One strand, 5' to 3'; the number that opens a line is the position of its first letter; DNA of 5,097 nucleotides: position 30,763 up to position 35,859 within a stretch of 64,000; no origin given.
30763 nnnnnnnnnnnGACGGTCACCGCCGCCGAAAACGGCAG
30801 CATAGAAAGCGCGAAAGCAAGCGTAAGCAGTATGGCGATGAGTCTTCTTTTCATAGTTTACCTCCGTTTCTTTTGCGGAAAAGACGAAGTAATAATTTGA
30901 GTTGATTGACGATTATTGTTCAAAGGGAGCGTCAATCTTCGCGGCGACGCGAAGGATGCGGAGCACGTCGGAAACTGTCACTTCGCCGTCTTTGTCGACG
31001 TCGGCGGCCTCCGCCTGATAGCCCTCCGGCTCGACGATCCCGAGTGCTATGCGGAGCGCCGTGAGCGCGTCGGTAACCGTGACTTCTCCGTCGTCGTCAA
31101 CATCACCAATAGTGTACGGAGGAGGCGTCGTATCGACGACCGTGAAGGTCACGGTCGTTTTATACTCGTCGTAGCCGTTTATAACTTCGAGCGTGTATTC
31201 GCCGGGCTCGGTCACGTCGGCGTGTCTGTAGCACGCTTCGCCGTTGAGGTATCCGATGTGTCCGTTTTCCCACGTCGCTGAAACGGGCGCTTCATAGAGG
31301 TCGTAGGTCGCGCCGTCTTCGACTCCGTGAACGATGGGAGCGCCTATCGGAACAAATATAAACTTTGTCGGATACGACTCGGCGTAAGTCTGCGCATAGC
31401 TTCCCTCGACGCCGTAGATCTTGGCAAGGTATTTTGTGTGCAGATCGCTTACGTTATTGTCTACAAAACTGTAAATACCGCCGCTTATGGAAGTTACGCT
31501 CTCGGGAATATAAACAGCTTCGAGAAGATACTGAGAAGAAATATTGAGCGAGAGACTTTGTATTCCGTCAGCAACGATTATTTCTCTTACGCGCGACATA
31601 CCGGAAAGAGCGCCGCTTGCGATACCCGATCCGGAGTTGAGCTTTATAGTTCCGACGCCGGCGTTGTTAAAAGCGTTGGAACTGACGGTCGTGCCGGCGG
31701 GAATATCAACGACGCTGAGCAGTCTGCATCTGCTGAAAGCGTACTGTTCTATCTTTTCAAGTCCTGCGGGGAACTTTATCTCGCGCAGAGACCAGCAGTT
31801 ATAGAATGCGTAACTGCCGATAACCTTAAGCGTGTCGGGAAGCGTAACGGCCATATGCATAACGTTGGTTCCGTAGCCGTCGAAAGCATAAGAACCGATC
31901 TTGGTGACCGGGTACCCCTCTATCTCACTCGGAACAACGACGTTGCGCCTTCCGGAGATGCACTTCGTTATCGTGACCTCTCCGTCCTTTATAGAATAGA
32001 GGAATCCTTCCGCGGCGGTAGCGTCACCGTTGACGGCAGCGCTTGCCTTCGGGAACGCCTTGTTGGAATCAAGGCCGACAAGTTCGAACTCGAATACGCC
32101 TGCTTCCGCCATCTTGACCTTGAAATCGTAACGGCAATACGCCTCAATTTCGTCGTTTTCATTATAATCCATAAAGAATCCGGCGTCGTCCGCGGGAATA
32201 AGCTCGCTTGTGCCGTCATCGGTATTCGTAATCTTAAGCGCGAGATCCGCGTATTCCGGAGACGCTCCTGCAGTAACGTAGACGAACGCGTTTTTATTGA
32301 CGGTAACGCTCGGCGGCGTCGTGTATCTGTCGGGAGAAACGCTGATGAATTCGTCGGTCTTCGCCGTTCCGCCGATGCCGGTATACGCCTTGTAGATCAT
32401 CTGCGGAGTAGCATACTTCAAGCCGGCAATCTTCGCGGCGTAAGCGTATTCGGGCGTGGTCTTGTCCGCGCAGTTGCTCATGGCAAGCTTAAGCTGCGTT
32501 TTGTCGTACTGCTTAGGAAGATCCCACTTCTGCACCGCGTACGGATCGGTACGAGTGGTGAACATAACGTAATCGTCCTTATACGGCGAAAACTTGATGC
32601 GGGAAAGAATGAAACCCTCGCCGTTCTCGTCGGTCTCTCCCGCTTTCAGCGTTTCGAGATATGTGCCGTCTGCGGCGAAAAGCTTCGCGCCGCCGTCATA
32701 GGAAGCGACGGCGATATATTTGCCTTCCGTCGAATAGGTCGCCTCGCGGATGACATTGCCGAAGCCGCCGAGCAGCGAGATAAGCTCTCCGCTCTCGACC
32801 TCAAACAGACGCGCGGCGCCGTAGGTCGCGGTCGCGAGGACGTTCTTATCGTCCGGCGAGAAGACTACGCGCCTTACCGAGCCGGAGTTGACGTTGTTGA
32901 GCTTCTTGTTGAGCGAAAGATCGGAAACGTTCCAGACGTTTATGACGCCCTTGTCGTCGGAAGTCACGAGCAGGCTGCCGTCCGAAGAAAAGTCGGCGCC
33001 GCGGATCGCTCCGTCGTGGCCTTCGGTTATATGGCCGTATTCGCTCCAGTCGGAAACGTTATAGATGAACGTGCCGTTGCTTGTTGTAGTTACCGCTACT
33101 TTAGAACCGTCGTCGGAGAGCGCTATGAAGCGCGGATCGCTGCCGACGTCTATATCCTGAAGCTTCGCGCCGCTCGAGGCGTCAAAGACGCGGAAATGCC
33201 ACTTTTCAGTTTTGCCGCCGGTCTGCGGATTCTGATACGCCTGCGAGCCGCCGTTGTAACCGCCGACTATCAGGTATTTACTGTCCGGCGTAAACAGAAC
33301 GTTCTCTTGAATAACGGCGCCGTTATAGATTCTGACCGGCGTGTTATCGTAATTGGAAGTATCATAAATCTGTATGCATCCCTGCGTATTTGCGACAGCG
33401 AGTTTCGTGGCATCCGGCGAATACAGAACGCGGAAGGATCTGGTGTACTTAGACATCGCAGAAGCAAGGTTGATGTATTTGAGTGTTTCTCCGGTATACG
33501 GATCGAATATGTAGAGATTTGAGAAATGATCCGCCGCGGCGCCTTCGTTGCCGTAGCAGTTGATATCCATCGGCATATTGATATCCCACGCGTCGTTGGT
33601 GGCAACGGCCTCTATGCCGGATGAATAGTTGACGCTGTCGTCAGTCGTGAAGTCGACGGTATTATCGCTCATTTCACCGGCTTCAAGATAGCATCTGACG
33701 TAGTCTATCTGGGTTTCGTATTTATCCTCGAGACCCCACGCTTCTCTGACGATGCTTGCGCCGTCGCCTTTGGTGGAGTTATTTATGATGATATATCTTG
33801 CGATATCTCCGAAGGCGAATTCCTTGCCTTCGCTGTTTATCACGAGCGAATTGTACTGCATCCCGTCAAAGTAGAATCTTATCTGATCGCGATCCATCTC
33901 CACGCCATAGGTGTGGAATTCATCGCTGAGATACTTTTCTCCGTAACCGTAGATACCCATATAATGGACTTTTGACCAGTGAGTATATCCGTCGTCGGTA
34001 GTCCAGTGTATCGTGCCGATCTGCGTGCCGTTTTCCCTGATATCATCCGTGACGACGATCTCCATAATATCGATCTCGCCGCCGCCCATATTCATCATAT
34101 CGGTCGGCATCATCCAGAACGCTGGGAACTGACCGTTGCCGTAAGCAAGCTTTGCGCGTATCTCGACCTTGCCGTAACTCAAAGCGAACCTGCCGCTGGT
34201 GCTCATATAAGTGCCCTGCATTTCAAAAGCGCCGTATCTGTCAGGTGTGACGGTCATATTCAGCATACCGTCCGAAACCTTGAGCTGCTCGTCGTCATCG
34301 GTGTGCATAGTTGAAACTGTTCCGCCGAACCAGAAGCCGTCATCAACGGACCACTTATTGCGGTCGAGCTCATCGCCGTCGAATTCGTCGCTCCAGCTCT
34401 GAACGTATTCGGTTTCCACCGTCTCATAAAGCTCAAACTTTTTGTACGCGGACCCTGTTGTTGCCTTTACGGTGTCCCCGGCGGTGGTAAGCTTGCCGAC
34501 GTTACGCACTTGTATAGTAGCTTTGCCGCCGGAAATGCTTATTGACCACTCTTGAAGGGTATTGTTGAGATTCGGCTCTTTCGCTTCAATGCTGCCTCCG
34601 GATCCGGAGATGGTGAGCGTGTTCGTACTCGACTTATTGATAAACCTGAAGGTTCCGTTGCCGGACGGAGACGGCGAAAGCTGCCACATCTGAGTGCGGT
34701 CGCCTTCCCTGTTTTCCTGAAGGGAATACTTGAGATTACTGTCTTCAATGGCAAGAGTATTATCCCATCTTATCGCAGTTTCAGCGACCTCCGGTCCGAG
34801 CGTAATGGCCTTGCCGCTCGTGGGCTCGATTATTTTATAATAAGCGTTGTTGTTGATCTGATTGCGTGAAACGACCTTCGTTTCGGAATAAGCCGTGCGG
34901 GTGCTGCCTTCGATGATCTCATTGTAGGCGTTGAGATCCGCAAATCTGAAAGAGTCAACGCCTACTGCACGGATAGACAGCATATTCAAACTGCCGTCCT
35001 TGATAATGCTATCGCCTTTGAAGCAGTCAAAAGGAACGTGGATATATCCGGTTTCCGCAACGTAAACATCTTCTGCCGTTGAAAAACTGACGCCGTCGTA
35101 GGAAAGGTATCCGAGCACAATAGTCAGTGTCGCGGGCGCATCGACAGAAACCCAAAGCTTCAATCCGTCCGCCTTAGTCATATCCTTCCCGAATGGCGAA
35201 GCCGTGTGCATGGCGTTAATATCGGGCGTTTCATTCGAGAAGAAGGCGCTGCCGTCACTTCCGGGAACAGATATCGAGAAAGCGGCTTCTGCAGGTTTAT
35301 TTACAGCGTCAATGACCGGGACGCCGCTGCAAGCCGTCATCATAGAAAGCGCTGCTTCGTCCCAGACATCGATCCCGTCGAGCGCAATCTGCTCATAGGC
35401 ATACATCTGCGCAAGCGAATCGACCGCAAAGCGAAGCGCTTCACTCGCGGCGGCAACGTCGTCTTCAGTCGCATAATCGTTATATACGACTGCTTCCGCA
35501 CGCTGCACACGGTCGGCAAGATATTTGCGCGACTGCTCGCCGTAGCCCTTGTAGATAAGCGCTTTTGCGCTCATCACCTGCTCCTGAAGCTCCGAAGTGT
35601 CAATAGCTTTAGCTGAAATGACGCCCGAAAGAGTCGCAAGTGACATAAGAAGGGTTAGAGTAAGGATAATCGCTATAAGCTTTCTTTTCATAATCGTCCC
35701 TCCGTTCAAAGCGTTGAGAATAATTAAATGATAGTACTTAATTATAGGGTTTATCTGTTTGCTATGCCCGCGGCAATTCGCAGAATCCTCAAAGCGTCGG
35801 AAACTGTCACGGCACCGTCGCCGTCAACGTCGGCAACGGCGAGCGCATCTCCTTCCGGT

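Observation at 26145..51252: Four giant secreted paralogues share one unusual module order: lectin - GH16 - WD40/PD40 propeller - BspA-LRR - dockerin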

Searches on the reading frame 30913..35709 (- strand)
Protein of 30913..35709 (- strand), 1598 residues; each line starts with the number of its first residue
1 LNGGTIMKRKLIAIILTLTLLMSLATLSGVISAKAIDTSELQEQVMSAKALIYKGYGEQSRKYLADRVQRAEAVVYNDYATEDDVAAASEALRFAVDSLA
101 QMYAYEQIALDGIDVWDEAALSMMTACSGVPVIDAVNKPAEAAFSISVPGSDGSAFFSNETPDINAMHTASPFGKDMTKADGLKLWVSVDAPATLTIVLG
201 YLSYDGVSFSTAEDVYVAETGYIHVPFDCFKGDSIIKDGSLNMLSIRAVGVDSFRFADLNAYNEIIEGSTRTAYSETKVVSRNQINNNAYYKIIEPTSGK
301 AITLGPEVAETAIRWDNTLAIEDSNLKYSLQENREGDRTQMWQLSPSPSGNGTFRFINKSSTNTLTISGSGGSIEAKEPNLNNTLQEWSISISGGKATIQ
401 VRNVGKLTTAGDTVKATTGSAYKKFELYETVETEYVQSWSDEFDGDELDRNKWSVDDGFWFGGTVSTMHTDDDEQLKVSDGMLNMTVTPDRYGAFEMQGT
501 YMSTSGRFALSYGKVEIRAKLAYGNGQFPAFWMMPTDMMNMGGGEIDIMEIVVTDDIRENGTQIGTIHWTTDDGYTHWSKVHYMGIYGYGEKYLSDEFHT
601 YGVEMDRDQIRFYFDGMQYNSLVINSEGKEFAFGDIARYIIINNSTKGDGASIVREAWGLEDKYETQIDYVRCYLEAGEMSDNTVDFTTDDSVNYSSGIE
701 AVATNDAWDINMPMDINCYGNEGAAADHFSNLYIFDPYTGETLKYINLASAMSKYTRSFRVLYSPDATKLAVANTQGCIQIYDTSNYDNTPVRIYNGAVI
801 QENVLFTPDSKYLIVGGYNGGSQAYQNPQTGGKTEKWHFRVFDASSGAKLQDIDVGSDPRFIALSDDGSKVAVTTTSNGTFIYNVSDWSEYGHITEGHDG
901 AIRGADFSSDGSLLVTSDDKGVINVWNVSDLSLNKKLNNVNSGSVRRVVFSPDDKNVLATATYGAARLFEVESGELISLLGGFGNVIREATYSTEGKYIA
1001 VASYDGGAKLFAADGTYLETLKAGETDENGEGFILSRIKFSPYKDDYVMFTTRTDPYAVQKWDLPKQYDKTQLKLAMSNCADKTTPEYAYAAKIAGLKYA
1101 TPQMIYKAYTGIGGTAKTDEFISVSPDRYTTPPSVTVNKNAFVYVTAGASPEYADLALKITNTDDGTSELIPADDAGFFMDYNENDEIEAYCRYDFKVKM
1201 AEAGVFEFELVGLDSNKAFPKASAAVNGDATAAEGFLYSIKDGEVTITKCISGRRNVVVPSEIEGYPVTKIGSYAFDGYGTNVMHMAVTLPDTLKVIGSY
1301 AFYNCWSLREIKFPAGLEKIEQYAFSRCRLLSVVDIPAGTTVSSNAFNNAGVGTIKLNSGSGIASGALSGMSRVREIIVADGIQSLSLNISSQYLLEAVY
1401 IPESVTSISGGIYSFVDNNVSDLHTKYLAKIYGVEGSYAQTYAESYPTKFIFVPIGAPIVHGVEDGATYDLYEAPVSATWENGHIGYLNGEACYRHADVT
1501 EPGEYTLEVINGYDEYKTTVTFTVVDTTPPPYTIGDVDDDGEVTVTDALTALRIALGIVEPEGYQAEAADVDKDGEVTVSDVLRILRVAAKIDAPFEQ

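Call 3: search_protein_families(library=pfam, proteins=[window:30913-35709:-], max_evalue=0.01)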
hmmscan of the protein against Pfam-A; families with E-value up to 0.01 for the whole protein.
window:30913-35709:- (1598 aa): 31 families (the best 25 are shown)
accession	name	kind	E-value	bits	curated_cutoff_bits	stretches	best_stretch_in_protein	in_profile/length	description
PF13306.12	LRR_5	-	2.1e-34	118.6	27.7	2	1296-1413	2-120/127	BspA type Leucine rich repeat region (6 copies)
PF25174.1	Beta-prop_THOC3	-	4.5e-22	78.8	305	1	840-1009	72-238/272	THOC3 beta-propeller domain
PF23414.1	Beta-prop_EML_2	-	1.8e-17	64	90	2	806-937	47-162/266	Echinoderm microtubule-associated protein second beta-propeller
PF24817.1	WD40_WDHD1_1st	-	1.2e-14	54.6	109.9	1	761-1007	11-245/291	WDHD1 first WD40 domain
PF25173.1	Beta-prop_WDR3_1st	-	2.6e-13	50.5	154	2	860-1011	33-182/184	WDR3 first beta-propeller domain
PF24807.1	WD40_CDC20-Fz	-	2.6e-12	47.1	200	1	837-962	73-197/292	CDC20/Fizzy WD40 domain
PF00722.28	Glyco_hydro_16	-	6.9e-12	45.6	22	1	473-627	11-140/175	Glycosyl hydrolases family 16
PF00400.38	WD40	-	1.1e-11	45.2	27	1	893-927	5-39/39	WD domain, G-beta repeat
PF24814.1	WD40_Prp19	-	1.1e-11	44.8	320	1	836-1005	114-281/281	Prp19 WD40 domain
PF25175.1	Beta-prop_WDR5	-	2.3e-11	44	250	1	866-1066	20-210/296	WDR5 beta-propeller domain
PF24797.1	Beta-prop_WDR35_TULP_N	-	2.4e-10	40.5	80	1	895-1044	67-216/332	WDR35/TULP4 N-terminal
PF00404.24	Dockerin_1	-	1.4e-08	35.3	22.9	1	1535-1585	2-52/57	Dockerin type I domain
PF25168.1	Beta-prop_WDR36-Utp21_2nd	-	3.7e-08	33.5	84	1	889-1012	148-268/335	WDR36/Utp21 second beta-propeller domain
PF14200.12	RicinB_lectin_2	-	1.5e-07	32.4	25.6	1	339-407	2-72/89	Ricin-type beta-trefoil lectin domain-like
PF23393.2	Beta-prop_WDR90_POC16_2nd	-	1.6e-07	31.3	60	1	869-959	192-282/291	WDR90/POC16, second beta-propeller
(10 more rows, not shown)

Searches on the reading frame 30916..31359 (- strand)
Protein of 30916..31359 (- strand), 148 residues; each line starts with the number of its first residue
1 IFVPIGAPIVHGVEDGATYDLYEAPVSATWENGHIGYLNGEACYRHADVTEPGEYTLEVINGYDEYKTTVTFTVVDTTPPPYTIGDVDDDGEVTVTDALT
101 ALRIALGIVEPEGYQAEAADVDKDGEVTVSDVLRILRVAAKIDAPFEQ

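Call 77: search_protein_families(library=pfam, proteins=[window:30916-31359:-], max_evalue=0.01)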
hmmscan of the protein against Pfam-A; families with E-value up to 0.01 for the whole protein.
window:30916-31359:- (148 aa): 5 families
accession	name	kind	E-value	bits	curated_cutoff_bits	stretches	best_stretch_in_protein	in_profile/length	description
PF00404.24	Dockerin_1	-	7.5e-10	39.3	22.9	1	85-135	2-52/57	Dockerin type I domain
PF14658.12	EF-hand_9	-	2.8e-05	24.9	37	0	117-141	5-29/66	EF-hand domain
PF13405.12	EF-hand_6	-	9.9e-05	22.2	25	0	119-137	9-27/30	EF-hand domain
PF00036.39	EF-hand_1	-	0.0018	18.1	25.4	0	118-137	8-27/29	EF hand domain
PF13499.12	EF-hand_7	-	0.0032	18.2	30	0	86-135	12-65/67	EF-hand domain pair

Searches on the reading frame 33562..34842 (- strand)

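Call 77: search_protein_families(library=pfam, proteins=[window:33562-34842:-], max_evalue=0.01)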
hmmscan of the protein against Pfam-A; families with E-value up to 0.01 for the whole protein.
window:33562-34842:- (427 aa): 2 families
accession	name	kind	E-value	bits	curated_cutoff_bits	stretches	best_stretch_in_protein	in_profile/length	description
PF00722.28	Glyco_hydro_16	-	1.3e-12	47.9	22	1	184-338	11-140/175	Glycosyl hydrolases family 16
PF14200.12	RicinB_lectin_2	-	9.8e-10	39.4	25.6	2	50-118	2-72/89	Ricin-type beta-trefoil lectin domain-like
